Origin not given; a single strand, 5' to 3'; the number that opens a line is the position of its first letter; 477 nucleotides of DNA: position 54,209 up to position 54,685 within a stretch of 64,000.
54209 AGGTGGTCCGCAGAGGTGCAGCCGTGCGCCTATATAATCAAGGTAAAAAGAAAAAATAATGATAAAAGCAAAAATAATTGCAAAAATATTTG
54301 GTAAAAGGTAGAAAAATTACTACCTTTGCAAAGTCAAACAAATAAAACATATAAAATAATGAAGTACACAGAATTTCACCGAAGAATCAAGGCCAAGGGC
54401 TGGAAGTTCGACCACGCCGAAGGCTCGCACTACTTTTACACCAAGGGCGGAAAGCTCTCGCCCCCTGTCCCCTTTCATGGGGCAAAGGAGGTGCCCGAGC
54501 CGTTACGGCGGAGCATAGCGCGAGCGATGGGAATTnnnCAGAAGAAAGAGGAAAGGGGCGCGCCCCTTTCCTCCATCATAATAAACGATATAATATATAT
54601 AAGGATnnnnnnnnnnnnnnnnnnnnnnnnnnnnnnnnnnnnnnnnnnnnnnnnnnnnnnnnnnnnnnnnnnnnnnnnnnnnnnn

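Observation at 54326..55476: HicAB toxin-antitoxin pair bracketed by two outward-facing XRE regulators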

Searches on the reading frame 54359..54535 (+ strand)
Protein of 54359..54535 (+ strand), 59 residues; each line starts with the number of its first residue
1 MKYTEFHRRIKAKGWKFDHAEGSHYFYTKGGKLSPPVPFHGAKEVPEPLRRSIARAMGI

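Call 3: search_protein_families(library=pfam, proteins=[window:54359-54535:+], max_evalue=1)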
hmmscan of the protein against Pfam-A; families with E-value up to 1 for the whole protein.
seq(59 aa): 1 family
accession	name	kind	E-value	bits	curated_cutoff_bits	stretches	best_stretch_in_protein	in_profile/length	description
PF07927.17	HicA_toxin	-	1.5e-10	41.4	27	1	5-59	3-58/58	HicA toxin of bacterial toxin-antitoxin,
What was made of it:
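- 54359..54538 (+): hicA: a 59-aa HicA mRNA-interferase toxin with catalytic His24 in the EGSH motif. Pfam PF07927 at 41.4 bits, above the gathering threshold of 27 (call 3).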

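Call 4: search_protein_families(library=ncbifam, proteins=[window:54359-54535:+], max_evalue=1)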
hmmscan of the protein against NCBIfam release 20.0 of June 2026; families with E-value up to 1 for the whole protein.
seq(59 aa): 0 families

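Call 11: search_dna_similar(query=window:54359-54535:+, collection=phages, mode=protein, max_evalue=0.001)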
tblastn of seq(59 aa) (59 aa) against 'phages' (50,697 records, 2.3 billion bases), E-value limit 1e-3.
Records with a match: 7; places in all: 7; records where one place covers at least 80% of the query: 7.
Best place of each record, by identity: <60% 7.
By first word of the organism name: Pseudomonas 3; Yersinia 3; Enterobacter 1.
By host as written in the record: Yersinia enterocolitica 3; Pseudomonas aeruginosa 2; Enterobacter sp. E12 1; Pseudomonas aeruginosa LESB58 1.
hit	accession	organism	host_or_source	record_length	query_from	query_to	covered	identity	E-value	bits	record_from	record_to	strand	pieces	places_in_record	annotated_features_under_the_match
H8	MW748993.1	Pseudomonas phage BUCT566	Pseudomonas aeruginosa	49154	1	59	100%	43.3%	1e-5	45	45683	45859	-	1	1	hypothetical protein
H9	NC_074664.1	Pseudomonas phage BUCT566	Pseudomonas aeruginosa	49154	1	59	100%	43.3%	1e-5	45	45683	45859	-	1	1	hypothetical protein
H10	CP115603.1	Enterobacter phage MStein-2023a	Enterobacter sp. E12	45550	1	59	100%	42.6%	4e-5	44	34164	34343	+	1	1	record has no annotation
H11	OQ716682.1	Yersinia phage vB_YenS-P840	Yersinia enterocolitica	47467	1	59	100%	41.0%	8e-5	43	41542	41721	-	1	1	type II toxin-antitoxin system HicA family toxin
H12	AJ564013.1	Yersinia phage PY54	Yersinia enterocolitica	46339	1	59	100%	41.0%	8e-5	43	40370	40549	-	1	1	none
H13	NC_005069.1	Yersinia phage PY54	Yersinia enterocolitica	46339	1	59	100%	41.0%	8e-5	43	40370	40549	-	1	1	none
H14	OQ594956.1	Pseudomonas phage vB_Pae_LESphi3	Pseudomonas aeruginosa LESB58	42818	1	59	100%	40.7%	1e-7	51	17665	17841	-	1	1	HicA-like lipoproteic mRNA interferase toxin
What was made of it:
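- Closest known: Addiction modules of plasmid prophages. Same: PY54 encodes a HicA 41% identical to this one (call 11).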

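Call 16: find_homologous_proteins(query=window:54359-54535:+)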
Query seq(59 aa) (59 aa): 83 proteins with E <= 0.001 among 83 candidates.
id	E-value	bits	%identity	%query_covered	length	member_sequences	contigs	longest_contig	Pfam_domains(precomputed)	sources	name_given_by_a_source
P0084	4.7e-33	129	97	100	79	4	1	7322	PF07927.18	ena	-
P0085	2.8e-32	126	95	100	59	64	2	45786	PF07927.18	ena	-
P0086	1.1e-30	121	93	100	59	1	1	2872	PF07927.18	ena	-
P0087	1.6e-30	121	90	100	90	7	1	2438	PF07927.18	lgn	-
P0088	5.3e-30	119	90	100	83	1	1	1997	PF07927.18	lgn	-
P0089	4.3e-29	116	85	100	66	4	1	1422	PF07927.18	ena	-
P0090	2.0e-27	111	83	100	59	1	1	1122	PF07927.18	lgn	-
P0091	8.4e-27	109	80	100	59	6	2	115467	PF07927.18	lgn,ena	-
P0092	1.5e-26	108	89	92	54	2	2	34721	PF07927.18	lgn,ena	-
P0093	9.8e-26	106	80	100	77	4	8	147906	PF07927.18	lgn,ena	-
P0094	2.2e-25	105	76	100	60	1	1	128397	PF07927.18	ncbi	-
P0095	2.8e-25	104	80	100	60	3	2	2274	PF07927.18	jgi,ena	-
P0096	5.0e-25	104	78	100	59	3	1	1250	PF07927.18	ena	-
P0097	1.0e-24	103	80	100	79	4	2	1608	PF07927.18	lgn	-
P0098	1.2e-24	102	79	100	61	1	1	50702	PF07927.18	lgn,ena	-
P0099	1.7e-24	102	78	100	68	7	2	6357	PF07927.18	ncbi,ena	-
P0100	1.7e-24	102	76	100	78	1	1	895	PF07927.18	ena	-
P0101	2.6e-24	101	78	100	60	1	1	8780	PF07927.18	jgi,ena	-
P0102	3.0e-24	101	73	100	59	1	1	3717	PF07927.18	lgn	-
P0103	3.4e-24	101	75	100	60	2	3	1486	PF07927.18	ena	-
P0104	4.0e-24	101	100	75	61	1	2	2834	PF07927.18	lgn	-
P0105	5.0e-24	100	75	100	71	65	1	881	PF07927.18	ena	-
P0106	5.6e-24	100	75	100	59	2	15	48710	PF07927.18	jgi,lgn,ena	-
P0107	5.9e-24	100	75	100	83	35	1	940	PF07927.18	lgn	-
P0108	6.4e-24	100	78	100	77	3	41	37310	PF07927.18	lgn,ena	-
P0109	7.1e-24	100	73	100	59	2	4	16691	PF07927.18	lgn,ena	-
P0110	7.4e-24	100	75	100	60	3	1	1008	PF07927.18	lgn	-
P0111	8.3e-24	100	75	100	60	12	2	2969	PF07927.18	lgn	-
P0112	1.0e-23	99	73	100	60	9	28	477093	PF07927.18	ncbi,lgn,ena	-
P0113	1.6e-23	99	73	100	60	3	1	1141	PF07927.18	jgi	-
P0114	2.0e-23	98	73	100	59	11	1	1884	PF07927.18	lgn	-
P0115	2.4e-23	98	71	100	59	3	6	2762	PF07927.18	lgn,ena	-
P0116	2.6e-23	98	73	100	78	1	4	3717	PF07927.18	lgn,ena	-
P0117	3.9e-23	98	91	78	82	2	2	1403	PF07927.18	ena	-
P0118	1.2e-22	96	73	100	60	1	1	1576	PF07927.18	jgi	jgi:predicted RNA binding protein YcfA (HicA-like mRNA interferase family)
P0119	1.5e-22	96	69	100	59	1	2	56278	PF07927.18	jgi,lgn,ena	-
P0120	2.2e-22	95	73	100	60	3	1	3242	PF07927.18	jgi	jgi:predicted RNA binding protein YcfA (HicA-like mRNA interferase family)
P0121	2.9e-22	95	71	100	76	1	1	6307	PF07927.18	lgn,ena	-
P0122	3.8e-22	94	74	92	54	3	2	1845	PF07927.18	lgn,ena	-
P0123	9.4e-22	93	73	100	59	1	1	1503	PF07927.18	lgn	-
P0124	9.4e-22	93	68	100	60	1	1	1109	PF07927.18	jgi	jgi:mRNA interferase HicA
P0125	2.0e-21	92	71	100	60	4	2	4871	PF07927.18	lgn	-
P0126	2.6e-21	92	69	100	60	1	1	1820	PF07927.18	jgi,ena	-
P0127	5.4e-21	91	76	86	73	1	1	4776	PF07927.18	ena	-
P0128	8.4e-21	90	87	76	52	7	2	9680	PF07927.18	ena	-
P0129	1.1e-20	90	71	100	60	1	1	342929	PF07927.18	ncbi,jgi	ncbi:MAG: type II toxin-antitoxin system HicA family toxin [Mangrovibacterium sp.]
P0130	9.3e-20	87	69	100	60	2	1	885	PF07927.18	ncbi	-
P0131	1.7e-18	83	67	93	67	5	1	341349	PF07927.18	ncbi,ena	-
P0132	3.1e-18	82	63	100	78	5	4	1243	PF07927.18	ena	-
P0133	5.6e-18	81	72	85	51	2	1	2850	PF07927.18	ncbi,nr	ncbi:MAG: type II toxin-antitoxin system HicA family toxin [Bacteroidales bacterium]|nr:type II toxi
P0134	7.7e-18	81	65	97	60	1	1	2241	PF07927.18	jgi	jgi:predicted RNA binding protein YcfA (HicA-like mRNA interferase family)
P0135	1.0e-17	81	65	93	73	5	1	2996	PF07927.18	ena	-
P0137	1.3e-17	80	63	100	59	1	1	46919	PF07927.18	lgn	-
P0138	2.2e-17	79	59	100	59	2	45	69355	PF07927.18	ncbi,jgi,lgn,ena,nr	ncbi:MAG: type II toxin-antitoxin system HicA family toxin [Bacteroidales bacterium]|jgi:predicted R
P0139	3.5e-17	79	79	80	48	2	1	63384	PF07927.18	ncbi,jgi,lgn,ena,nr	ncbi:MAG: type II toxin-antitoxin system HicA family toxin [Candidatus Azobacteroides sp.]|nr:type I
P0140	3.6e-17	79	59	100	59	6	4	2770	PF07927.18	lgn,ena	-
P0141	3.7e-17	79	61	100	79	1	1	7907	PF07927.18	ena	-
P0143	7.3e-17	78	58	100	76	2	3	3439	PF07927.18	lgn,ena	-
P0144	3.4e-16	76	77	75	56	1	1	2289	PF07927.18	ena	-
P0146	1.8e-15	73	63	100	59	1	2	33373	PF07927.18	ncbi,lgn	-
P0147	7.8e-15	71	57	100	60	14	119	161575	PF07927.18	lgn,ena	-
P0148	5.3e-14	69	56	93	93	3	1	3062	PF07927.18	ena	-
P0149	8.9e-14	68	56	100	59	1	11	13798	PF07927.18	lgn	-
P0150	1.1e-13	68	60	100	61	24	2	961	PF07927.18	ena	-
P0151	1.2e-13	68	57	100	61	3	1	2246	PF07927.18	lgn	-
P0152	2.2e-13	67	56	100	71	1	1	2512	PF07927.18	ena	-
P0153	2.9e-13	67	66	83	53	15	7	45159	PF07927.18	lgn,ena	-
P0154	1.2e-12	65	58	100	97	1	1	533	PF07927.18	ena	-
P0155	1.5e-12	64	58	100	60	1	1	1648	PF07927.18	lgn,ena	-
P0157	1.5e-11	61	56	100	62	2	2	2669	PF07927.18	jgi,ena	jgi:mRNA interferase HicA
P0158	1.6e-11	61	51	100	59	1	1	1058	PF07927.18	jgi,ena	-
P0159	6.1e-11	59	53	100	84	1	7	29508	PF07927.18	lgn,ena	-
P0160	8.4e-11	59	51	100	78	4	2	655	PF07927.18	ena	-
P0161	5.4e-10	56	56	85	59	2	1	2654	PF07927.18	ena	-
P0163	2.4e-9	54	53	97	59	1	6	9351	PF07927.18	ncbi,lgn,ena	-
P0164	5.0e-9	53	51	100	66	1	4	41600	PF07927.18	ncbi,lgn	-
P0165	5.6e-9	53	51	100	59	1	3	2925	PF07927.18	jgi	jgi:mRNA interferase HicA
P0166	1.1e-8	52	51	90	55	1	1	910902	PF07927.18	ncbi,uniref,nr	ncbi:type II toxin-antitoxin system HicA family toxin [Dyadobacter psychrotolerans]|uniref:Addiction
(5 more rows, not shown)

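Call 18: search_solved_structures(query=window:54359-54535:+, max_evalue=1, show_alignments=3)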
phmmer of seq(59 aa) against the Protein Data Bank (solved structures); distinct sequences matched with E-value up to 1: 4.
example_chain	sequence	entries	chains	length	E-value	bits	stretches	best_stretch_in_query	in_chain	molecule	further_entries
6hpb_A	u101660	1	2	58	0.00073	22.7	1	1-59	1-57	mRNA interferase toxin HicA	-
9svk_A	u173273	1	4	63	0.17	15.3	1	1-59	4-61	Toxin-antitoxin system, toxin component, HicA family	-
1whz_A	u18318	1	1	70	0.22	14.9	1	5-58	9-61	Hypothetical protein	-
4ynx_A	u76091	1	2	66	0.55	13.7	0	22-54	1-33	Uncharacterized protein YdiE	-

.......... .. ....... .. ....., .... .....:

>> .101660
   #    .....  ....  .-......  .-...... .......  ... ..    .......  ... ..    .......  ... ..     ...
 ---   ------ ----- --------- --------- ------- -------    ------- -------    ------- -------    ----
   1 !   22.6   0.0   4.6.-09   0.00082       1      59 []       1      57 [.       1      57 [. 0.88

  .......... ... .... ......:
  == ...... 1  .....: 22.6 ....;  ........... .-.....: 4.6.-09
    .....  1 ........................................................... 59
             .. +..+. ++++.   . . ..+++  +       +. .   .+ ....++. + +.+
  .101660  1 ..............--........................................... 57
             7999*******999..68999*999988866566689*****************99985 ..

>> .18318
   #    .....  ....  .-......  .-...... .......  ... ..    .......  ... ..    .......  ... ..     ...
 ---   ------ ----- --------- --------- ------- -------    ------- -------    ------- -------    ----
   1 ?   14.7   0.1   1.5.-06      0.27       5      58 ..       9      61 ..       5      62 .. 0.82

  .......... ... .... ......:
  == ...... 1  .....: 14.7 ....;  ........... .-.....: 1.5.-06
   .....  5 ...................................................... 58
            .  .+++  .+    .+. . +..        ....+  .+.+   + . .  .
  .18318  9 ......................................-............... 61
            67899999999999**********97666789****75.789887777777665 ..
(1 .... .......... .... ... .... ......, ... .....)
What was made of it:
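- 54359..54538 (+): PDB phmmer hit to 6hpb_A (call 18).
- On HicA toxin (PF07927): It aligns with the His of TTHA1913 and lies one residue from E. coli His23 (call 18).
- Checked: It aligns end to end with E. coli HicA 6hpb (call 18).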

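Call 78: search_protein_families(library=phrogs, proteins=[window:54359-54535:+], max_evalue=0.001)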
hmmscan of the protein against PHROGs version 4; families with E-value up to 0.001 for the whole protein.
window:54359-54535:+ (59 aa): 1 family
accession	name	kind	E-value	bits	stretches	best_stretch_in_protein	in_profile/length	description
phrog_353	-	moron, auxiliary metabolic gene and host takeover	4.7e-11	43.6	1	1-58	5-64/73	toxin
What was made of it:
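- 54359..54538 (+): PHROG 353 'toxin' (call 78).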

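Call 79: search_protein_families(library=padloc, proteins=[window:54359-54535:+], max_evalue=0.001)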
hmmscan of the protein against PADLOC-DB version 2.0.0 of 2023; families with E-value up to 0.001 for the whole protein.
window:54359-54535:+ (59 aa): 0 families

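Call 95: predict_structure(alignment_id=A4)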
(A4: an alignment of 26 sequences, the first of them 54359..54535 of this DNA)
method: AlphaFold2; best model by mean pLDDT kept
length: 59 residues; sequences in the alignment: 26
mean_pLDDT: 95.9   pTM: 0.78
mean pLDDT of the five models: 95.9, 94.9, 92.7, 87.9, 87.6
residues with pLDDT >= 90: 59; 70-90: 0; 50-70: 0; < 50: 0
segments of 3 or more residues with pLDDT < 50: none
pLDDT, mean of each block of 10 residues (from residue 1): 96 97 96 95 95 95
secondary structure, 60 per line:
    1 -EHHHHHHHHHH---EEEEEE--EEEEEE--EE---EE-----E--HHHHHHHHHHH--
elements in order: H3-12 E16-21 E24-29 H47-57

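Call 97: fold_search(model_id=the predicted structure, library=pdb)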
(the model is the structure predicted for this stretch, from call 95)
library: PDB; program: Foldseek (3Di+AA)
matches with E <= 10: 402; with E <= 0.001: 2
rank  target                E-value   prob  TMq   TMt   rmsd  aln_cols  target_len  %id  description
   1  6g26_F                6.7e-04  1.00  0.85  0.84   1.6        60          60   25  The crystal structure of the Burkholderia pseudomallei HicAB complex (released 2018-10-31)
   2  6g26_E                8.1e-04  1.00  0.85  0.83   1.5        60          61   23  The crystal structure of the Burkholderia pseudomallei HicAB complex (released 2018-10-31)
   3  1whz                  1.4e-03  1.00  0.80  0.69   1.8        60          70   30  Crystal structure of a hypothetical protein from thermus thermophilus HB8 (released 2004-11-28)
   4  6hpb_A                3.2e-03  1.00  0.78  0.80   1.7        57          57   30  Crystal structure of the E.coli HicAB toxin-antitoxin complex (released 2019-09-18)
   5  5yrz_B                1.9e-02  1.00  0.75  0.76   2.2        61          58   28  Toxin-Antitoxin complex from Streptococcus pneumoniae (released 2018-05-23)
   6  4c26_MODEL_1_A        2.8e-02  1.00  0.70  0.64   2.2        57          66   26  Solution NMR structure of the HicA toxin from Burkholderia pseudomallei (released 2014-04-23)
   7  6hpb_C                9.1e-02  0.98  0.62  0.68   2.6        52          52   27  Crystal structure of the E.coli HicAB toxin-antitoxin complex (released 2019-09-18)
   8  4p78_C                1.1e-01  0.99  0.73  0.66   3.6        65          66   26  HicA3 and HicB3 toxin-antitoxin complex (released 2014-08-27)
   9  3ajv_C                1.0e+00  0.28  0.39  0.17   2.3        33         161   21  Splicing endonuclease from Aeropyrum pernix (released 2010-11-17)
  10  4eag_A                1.1e+00  0.15  0.40  0.27  12.3        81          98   10  Co-crystal structure of an chimeric AMPK core with ATP (released 2012-06-06)
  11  9mqz_A                1.1e+00  0.10  0.34  0.06  17.7        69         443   13  Structure of mycobacterial NDH2 (type II NADH:quinone oxidoreductase) with 2-mercapto-quinazolinone inhibitor. (released 2025-01-22)
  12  4py5_A                1.4e+00  0.16  0.41  0.11  10.0        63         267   17  Thermovibrio ammonificans RNase H3 in complex with 19-mer RNA/DNA (released 2014-07-30)
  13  3fcd_B                1.6e+00  0.35  0.40  0.22   2.2        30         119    7  Crystal Structure of a putative glyoxalase from an environmental bacteria (released 2008-12-09)
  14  3ajv_A                1.6e+00  0.33  0.44  0.18   1.9        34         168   18  Splicing endonuclease from Aeropyrum pernix (released 2010-11-17)
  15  8buv_C                2.0e+00  0.14  0.34  0.36   8.3        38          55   13  HIV-1 Integrase Catalytic Core Domain and C-Terminal Domain in Complex with Allosteric Integrase Inhibitor LEDGIN 3 (released 2023-12-13)
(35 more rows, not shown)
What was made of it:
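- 54359..54538 (+): AF2 pLDDT 96 with Foldseek TM 0.85 to 6g26 HicA (calls 95, 97).
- On HicA toxin (PF07927): Also matches 1whz, 6hpb_A, 5yrz_B and 4p78_C (calls 95, 97).
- Checked: The AF2 model of HicA (pLDDT 96) superposes on B. pseudomallei, T. thermophilus, E. coli, S. pneumoniae and Y. pestis HicA with TM 0.7-0.85 (calls 95, 97).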
